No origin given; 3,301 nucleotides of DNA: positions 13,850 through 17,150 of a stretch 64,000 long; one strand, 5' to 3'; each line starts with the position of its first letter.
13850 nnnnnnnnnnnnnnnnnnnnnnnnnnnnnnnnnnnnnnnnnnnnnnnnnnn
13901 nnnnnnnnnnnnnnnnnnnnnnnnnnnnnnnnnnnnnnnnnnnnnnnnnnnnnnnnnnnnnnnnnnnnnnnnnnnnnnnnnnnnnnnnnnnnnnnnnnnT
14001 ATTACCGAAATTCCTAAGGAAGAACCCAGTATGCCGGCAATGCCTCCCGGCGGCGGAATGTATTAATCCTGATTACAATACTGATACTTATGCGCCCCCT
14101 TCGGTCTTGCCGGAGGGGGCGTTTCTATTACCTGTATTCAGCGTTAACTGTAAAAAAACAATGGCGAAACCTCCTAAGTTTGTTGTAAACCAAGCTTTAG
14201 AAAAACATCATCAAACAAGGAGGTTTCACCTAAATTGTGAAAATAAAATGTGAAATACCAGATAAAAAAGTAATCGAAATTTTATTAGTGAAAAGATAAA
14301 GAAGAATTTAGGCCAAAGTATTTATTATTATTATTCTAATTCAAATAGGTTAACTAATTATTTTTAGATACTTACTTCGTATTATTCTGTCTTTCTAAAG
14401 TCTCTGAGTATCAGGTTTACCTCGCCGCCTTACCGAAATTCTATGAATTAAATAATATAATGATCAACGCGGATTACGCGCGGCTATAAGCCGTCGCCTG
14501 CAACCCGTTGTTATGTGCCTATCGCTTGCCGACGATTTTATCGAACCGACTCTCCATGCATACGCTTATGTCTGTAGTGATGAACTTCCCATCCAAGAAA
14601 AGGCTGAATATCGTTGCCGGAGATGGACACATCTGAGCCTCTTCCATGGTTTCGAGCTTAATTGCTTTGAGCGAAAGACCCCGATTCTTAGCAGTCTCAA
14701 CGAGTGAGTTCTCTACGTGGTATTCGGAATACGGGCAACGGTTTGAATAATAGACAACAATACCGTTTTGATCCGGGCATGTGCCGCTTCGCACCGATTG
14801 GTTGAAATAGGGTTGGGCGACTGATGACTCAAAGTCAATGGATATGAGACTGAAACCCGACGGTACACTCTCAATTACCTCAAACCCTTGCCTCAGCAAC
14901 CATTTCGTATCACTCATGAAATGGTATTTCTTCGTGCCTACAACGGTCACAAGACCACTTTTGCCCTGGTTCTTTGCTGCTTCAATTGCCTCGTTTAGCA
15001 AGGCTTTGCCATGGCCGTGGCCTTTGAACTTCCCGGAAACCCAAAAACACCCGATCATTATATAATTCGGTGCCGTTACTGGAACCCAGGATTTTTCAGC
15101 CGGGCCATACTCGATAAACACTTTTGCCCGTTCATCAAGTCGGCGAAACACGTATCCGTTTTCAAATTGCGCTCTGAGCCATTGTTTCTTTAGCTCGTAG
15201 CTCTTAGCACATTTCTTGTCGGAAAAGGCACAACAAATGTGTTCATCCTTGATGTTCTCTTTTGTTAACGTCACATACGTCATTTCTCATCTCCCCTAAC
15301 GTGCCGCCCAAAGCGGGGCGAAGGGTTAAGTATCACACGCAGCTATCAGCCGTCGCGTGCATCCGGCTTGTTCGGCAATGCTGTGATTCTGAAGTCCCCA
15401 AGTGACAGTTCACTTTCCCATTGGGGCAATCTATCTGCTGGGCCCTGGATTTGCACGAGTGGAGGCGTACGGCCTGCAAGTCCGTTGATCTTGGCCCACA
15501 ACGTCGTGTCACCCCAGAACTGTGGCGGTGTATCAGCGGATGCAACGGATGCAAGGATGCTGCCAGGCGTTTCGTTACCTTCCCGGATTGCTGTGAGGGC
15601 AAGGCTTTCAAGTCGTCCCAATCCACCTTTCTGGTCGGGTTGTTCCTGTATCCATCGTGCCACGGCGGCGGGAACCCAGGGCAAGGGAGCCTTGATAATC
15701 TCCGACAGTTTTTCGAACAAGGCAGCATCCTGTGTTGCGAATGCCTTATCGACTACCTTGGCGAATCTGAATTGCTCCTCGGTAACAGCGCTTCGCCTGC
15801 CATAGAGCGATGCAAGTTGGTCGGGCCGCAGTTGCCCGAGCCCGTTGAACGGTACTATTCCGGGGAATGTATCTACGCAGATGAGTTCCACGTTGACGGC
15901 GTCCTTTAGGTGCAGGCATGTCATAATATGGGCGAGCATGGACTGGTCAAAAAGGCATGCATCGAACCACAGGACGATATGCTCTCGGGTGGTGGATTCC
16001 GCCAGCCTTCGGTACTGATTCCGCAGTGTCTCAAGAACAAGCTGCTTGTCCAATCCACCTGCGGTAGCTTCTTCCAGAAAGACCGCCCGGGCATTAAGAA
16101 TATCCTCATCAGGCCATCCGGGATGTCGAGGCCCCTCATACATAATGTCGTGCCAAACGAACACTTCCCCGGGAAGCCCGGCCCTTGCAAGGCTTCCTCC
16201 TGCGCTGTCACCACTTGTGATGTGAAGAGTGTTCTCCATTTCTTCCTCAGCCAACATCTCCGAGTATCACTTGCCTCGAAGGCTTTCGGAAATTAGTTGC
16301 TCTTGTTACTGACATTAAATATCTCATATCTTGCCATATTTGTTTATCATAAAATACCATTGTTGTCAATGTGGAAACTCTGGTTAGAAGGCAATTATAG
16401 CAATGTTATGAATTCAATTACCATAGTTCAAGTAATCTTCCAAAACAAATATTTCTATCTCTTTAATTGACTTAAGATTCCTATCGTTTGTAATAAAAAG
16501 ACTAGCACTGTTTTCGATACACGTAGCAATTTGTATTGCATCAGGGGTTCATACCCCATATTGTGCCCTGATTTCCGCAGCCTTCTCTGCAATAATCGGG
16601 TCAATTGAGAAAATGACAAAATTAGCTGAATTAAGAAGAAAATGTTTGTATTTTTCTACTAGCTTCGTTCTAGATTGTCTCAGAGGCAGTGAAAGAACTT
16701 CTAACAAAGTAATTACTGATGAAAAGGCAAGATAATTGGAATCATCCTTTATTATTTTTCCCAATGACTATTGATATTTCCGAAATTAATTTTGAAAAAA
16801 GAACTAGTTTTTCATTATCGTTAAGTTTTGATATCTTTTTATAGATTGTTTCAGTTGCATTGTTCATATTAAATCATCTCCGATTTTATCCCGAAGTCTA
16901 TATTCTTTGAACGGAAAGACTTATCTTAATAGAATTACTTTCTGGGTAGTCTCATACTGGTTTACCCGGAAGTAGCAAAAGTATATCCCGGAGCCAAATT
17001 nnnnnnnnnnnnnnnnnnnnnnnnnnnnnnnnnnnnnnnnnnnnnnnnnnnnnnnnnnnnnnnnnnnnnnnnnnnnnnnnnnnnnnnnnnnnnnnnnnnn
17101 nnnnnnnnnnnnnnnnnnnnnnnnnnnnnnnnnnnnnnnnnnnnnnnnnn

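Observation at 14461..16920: GC-rich three-cassette islet after the groEL terminator, with a conserved structured element after each gene (weak attC-like resemblance)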

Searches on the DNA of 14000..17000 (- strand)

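Call 7: search_rna_families(source=window, start=14000, end=17000, threshold=evalue, max_evalue=10, show_alignments=3)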
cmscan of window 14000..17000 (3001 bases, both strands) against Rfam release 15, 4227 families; matches with E-value up to 10: 3.
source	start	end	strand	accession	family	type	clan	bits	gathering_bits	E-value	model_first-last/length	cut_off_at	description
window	16602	16685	+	RF01576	DdR8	Gene; snRNA; snoRNA; CD-box;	-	18.1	80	5.5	1-88/88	no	D. discoideum snoRNA DdR8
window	15118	15290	+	RF01894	PCA3_2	Gene; lncRNA;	-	16.6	100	0.2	1-409/409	no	Prostate cancer antigen RNA 3 conserved region 2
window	14868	14894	-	RF01346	CRISPR-DR36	Gene; CRISPR;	-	16.6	38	2.6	1-36/36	no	CRISPR RNA direct repeat element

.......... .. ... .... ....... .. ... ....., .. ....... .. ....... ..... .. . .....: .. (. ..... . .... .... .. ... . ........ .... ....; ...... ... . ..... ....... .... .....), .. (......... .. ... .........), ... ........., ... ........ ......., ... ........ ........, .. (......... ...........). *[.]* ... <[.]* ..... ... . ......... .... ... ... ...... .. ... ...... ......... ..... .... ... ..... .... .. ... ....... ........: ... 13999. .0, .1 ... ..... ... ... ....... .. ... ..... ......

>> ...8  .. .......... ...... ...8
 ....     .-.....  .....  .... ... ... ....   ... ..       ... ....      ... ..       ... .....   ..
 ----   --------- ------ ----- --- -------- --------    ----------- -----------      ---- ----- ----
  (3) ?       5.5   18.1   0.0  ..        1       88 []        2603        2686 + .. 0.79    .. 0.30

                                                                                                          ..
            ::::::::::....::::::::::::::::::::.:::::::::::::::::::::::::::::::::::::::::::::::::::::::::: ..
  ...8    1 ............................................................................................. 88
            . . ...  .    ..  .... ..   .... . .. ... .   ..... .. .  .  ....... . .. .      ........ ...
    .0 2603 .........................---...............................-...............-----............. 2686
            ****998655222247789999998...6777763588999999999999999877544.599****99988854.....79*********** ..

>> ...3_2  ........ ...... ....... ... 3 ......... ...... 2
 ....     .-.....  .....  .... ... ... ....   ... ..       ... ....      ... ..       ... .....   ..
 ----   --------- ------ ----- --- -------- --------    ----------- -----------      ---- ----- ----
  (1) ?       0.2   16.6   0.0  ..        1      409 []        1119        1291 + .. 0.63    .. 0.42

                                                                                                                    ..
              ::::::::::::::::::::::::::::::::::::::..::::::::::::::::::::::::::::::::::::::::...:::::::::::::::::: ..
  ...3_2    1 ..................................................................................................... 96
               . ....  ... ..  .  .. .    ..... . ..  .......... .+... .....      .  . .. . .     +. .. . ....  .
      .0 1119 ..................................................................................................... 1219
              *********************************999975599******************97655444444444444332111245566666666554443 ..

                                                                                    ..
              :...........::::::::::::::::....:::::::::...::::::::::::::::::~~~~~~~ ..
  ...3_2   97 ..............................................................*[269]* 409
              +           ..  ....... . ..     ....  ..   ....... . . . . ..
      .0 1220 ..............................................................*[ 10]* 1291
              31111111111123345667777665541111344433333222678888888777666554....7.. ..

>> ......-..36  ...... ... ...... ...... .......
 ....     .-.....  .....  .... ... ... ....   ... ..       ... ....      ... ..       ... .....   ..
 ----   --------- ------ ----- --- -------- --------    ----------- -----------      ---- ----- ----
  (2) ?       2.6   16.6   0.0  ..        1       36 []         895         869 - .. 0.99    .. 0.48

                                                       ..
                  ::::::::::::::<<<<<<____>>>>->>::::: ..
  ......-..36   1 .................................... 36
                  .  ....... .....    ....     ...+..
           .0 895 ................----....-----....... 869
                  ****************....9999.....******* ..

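Call 50: search_with_rna_model(model_id=R1, source=window, start=14100, end=17000, filters=off, max_evalue=10, show_alignments=10)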
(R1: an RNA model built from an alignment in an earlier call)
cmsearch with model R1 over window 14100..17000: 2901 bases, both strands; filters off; matches with E-value up to 10: 17.
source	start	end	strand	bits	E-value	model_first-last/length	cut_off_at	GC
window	15317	15376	-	18.2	0.0011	1-60/60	no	0.6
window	14695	14807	-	6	2.1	1-60/60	no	0.47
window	15228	15247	+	5.7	2.5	1-60/60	no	0.4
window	14153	14184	+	5.7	2.6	1-60/60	no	0.34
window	15844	15898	-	5.5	2.8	1-60/60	no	0.49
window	15113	15136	+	4.9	4.2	1-60/60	no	0.42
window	15143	15190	+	4.8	4.3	1-60/60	no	0.44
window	16440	16492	+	4.6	4.9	1-60/60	no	0.26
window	15957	16003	+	4.5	5.4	9-53/60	no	0.57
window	14477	14496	-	4.3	6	21-40/60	no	0.7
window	14752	14771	+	4.3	6.2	1-60/60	no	0.35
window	15113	15136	-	3.8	8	1-60/60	no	0.42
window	15228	15270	-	3.7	8.7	1-60/60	no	0.37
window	14938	14999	-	3.7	8.7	1-60/60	no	0.48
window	14656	14672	-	3.7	8.8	1-60/60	no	0.41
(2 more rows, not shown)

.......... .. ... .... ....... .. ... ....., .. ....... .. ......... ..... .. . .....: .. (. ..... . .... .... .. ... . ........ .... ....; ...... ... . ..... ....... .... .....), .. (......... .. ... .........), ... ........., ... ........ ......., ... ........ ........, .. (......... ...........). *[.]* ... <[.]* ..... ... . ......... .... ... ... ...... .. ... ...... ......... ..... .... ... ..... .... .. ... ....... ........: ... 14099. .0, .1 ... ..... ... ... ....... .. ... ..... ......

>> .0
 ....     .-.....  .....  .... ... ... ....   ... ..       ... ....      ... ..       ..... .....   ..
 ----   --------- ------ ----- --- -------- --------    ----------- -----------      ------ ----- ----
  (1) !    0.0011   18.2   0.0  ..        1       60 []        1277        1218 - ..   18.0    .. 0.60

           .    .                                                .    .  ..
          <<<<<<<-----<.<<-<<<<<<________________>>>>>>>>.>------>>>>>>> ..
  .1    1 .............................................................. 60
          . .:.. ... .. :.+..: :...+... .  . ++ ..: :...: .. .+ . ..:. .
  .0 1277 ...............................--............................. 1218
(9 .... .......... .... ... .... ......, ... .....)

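Call 51: search_with_rna_model(model_id=R1, sources=[L002, L003, L005, L007, L008, L009, L010, L011, L012, L013, L014, L015, L016, L017, L018, L019, L020, L021, L022, L023, L024, L025, L026, L027, L028, L029, L030, L031, L032, L033, L034, L035, L036, L037, L038, L039, L040, L041, L042, L043, L044, L045, L046, L047, L048, L049, L050, L051, L052, L053, L054, L055, L056, L057, L058, L059, L060, L061, L062, L063, L064, L065, L066, L067, L068, L069, L070, L071, L072, L073, L074, L075, L076, L077, L078, L079, L080, L081, L082, L083, L084, L085, L086], max_evalue=1, filters=default)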
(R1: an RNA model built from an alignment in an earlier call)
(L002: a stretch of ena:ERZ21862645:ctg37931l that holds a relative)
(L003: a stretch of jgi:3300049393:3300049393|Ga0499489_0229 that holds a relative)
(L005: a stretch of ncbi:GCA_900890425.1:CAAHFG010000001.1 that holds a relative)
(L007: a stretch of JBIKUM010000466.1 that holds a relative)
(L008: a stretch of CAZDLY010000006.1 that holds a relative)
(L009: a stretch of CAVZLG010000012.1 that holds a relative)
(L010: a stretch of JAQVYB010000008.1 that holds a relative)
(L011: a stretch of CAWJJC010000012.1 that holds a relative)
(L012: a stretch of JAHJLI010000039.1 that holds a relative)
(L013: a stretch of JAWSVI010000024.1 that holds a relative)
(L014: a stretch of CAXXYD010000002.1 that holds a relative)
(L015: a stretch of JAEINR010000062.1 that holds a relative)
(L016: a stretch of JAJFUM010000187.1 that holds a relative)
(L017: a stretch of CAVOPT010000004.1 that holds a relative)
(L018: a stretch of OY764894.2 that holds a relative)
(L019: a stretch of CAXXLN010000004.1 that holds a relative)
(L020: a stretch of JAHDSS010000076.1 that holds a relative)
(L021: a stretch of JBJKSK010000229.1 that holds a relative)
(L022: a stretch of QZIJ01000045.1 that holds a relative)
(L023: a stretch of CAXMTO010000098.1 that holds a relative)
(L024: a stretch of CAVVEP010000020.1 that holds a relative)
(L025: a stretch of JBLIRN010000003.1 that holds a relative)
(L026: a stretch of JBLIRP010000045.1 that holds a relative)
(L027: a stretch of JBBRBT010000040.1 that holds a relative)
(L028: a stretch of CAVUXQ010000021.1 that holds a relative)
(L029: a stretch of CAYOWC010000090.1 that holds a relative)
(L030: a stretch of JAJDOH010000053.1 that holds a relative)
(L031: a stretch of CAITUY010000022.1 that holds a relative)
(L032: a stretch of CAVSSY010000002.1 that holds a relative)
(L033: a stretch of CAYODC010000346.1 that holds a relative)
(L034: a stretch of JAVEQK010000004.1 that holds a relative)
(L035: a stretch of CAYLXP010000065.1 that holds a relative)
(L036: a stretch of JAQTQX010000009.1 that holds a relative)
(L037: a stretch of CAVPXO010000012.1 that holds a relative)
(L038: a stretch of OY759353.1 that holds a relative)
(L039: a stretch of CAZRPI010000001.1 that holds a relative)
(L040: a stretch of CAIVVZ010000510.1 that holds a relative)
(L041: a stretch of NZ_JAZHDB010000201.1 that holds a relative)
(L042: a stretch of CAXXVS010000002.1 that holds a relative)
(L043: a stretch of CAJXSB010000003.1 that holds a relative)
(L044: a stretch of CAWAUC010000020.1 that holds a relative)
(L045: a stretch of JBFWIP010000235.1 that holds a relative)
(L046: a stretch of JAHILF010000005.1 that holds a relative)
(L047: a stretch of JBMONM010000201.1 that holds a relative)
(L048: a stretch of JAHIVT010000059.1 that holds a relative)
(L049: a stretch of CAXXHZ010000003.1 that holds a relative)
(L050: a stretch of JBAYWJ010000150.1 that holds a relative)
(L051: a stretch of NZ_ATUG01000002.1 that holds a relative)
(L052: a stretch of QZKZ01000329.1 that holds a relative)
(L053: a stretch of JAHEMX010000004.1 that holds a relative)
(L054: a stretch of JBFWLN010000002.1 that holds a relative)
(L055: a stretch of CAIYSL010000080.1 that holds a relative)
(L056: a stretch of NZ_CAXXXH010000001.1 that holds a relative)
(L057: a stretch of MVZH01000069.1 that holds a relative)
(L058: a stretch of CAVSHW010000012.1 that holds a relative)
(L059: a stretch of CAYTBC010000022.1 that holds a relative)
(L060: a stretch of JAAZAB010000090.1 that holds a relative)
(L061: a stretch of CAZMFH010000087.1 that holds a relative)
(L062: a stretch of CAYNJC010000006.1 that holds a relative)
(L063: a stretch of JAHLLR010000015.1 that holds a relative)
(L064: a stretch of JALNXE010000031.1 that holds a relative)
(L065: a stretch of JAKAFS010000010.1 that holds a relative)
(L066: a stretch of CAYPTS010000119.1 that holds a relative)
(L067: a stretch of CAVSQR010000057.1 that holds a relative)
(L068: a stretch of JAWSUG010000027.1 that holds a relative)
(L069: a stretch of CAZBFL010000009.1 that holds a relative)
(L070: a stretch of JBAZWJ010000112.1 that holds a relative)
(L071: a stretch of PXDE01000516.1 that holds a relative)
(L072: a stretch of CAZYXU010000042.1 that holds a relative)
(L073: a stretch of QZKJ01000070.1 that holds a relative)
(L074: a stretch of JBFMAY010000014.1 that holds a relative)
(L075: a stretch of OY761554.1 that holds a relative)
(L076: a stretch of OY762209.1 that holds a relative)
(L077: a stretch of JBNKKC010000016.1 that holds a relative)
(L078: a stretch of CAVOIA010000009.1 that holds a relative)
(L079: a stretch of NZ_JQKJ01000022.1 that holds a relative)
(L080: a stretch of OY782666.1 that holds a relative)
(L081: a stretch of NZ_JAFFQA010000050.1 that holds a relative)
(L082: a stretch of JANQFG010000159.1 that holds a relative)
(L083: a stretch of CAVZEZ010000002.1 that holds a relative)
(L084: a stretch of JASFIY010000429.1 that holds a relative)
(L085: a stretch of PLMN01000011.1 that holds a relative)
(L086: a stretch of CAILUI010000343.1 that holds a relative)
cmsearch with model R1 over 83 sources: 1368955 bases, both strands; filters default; matches with E-value up to 1: 36.
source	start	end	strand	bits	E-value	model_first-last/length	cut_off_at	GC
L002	7982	8039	+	44.3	5.9e-08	1-60/60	no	0.57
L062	9921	9986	+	44.1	6.5e-08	1-60/60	no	0.65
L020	1688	1745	+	42.9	1.4e-07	1-60/60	no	0.72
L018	13464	13524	+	40.5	6e-07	1-60/60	no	0.57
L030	9929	9987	+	39.3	1.2e-06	1-60/60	no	0.58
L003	7039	7095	+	37.6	3.6e-06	1-60/60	no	0.54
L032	15535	15593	-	35.1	1.7e-05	1-60/60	no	0.54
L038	6185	6256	+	34.1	3.1e-05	1-60/60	no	0.57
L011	6500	6556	+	33.4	4.7e-05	1-60/60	no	0.61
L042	18923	18984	-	32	0.00011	1-60/60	no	0.53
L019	1212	1316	+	31.5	0.00016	1-60/60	no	0.52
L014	10864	10921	+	30.6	0.00026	1-60/60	no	0.66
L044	90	149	+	29.9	0.0004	1-60/60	no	0.57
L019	2321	2408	+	29.7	0.00046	1-60/60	no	0.57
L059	987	1090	+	29.5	0.00052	1-60/60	no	0.54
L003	8819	8874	+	28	0.0013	1-60/60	no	0.54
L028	540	603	+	27.8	0.0015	1-60/60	no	0.5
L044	1039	1098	+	27.1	0.0023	1-60/60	no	0.62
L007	1728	1786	+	26.8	0.0028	1-60/60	no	0.61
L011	5843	5892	+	25.7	0.0054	1-60/60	no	0.56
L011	7742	7823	+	25.7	0.0056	1-60/60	no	0.61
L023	807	863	+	25.6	0.0056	1-60/60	no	0.56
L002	10864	10921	+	25.1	0.0079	1-60/60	no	0.52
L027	10864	10919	+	23.5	0.022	1-60/60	no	0.62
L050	723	789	+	23.4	0.022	1-60/60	no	0.63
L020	747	806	+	23.2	0.025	1-60/60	no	0.6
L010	10864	10921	+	22.7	0.035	1-60/60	no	0.57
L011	9943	9980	+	22.1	0.049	13-51/60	no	0.66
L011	4186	4257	+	20.8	0.11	1-60/60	no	0.61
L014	4043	4076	+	20.6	0.12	13-47/60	no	0.53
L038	8337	8390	+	20.4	0.14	1-60/60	no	0.65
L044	3816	3888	+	20.2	0.16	1-60/60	no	0.58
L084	256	373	+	19.8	0.2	1-60/60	no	0.47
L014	6123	6182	+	18.7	0.39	1-60/60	no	0.57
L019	4489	4543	+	18.2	0.55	1-60/60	no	0.51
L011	9840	9903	+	18.1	0.58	1-60/60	no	0.42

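Call 75: search_with_rna_model(model_id=R1, sources=[L095, L096, L097, L098, L099, L100, L101, L102, L103, L105, L107, L108, L109, L110, L111, L112, L114, L115, L116, L117, L119, L120, L121, L122, L123, L124, L125, L126, L127, L128, L130, L131], max_evalue=1, filters=default)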
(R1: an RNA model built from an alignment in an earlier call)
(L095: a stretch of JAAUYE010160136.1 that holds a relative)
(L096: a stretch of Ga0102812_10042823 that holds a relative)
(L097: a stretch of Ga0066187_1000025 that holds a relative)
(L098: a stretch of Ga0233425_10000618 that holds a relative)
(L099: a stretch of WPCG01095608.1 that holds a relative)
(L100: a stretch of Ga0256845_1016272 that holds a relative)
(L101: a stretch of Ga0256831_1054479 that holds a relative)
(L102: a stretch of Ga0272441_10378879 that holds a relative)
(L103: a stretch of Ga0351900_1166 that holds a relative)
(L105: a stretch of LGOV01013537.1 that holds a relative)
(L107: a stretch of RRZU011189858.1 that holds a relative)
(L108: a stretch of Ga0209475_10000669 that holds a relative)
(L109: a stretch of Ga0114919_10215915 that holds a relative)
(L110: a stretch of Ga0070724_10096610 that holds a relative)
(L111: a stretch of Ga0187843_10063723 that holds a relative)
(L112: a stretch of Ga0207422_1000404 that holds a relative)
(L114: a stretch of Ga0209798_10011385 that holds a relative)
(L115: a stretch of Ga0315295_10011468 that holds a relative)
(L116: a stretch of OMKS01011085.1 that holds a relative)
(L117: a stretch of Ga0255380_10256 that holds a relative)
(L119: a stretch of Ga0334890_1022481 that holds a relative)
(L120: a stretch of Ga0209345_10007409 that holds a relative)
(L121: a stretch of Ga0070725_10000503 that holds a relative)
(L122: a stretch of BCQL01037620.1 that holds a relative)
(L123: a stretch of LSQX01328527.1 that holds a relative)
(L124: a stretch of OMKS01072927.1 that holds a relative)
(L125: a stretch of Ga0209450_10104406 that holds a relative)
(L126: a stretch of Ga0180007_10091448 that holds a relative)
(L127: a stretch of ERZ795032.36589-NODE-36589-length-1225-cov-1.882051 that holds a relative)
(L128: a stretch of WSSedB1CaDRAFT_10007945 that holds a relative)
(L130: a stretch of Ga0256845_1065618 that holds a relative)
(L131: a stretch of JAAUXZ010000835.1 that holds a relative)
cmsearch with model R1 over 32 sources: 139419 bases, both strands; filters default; matches with E-value up to 1: 10.
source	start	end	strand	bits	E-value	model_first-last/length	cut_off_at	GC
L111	1344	1454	+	36.9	5.5e-07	1-60/60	no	0.63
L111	738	807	+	36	1e-06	1-60/60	no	0.57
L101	289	404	+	32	1.1e-05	1-60/60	no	0.44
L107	808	877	+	28.9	7.9e-05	1-60/60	no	0.54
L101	1409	1525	+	22.4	0.0042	1-60/60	no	0.43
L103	419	475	+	22.2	0.0047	1-60/60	no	0.46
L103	5767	5832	+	21.9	0.0059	1-60/60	no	0.55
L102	23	71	-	19.6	0.024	1-60/60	no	0.33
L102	74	142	-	16.4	0.17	1-60/60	no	0.35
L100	1183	1260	+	14.7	0.49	1-60/60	no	0.4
